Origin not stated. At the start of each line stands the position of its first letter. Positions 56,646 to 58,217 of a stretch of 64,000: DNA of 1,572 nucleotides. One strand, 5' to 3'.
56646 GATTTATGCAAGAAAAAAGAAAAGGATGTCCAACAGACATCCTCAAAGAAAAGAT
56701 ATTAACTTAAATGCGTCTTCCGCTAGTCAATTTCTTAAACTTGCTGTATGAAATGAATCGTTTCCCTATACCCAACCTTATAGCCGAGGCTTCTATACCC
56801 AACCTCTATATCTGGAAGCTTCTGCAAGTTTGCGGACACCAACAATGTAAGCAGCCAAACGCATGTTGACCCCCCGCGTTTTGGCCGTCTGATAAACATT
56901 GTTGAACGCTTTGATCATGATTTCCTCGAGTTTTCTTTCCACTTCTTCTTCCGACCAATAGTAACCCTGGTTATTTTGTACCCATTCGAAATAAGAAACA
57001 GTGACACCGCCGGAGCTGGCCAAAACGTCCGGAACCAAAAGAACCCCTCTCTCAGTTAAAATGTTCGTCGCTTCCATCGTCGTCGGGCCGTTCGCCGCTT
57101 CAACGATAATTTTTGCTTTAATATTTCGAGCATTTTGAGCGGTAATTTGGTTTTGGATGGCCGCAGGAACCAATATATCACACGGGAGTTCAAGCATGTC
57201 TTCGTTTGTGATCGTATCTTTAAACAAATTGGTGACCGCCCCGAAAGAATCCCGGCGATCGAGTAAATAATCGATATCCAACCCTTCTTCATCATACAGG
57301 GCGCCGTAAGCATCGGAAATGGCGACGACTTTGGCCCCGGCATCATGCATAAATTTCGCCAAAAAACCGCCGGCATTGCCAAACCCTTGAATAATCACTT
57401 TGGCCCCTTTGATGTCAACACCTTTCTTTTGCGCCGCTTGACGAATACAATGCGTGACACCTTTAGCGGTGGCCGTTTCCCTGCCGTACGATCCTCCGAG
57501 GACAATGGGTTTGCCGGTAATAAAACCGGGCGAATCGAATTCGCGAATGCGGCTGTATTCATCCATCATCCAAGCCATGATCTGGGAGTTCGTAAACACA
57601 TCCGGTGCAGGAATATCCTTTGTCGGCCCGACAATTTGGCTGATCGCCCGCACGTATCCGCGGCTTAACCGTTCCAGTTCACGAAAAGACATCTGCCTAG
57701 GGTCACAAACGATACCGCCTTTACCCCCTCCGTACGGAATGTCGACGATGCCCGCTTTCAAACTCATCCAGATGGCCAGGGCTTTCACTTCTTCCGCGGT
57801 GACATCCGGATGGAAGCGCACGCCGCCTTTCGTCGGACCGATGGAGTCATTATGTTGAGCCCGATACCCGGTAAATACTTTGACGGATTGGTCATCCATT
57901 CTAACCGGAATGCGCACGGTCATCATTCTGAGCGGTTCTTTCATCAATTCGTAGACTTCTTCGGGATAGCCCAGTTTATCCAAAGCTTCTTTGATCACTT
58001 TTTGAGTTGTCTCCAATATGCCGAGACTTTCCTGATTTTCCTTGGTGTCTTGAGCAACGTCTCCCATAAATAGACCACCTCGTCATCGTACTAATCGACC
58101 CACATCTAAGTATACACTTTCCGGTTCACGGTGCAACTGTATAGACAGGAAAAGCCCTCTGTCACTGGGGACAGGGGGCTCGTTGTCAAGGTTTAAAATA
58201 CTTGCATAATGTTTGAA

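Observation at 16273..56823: Window-wide pattern: short tandem duplications concentrated at gene boundaries, especially straddling stop codons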

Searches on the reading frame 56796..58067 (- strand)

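Call 55: search_protein_families(library=pfam, proteins=[window:56796-58067:-], max_evalue=0.00001)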
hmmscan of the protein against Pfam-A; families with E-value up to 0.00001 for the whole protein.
window:56796-58067:- (424 aa): 2 families
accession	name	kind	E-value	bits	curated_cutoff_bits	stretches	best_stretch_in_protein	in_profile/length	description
PF00208.27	ELFV_dehydrog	-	1.8e-86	290.2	23.4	1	191-422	1-241/241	Glutamate/Leucine/Phenylalanine/Valine dehydrogenase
PF02812.23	ELFV_dehydrog_N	-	3.6e-55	185.6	25.3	1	46-172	2-128/129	Glu/Leu/Phe/Val dehydrogenase, dimerisation domain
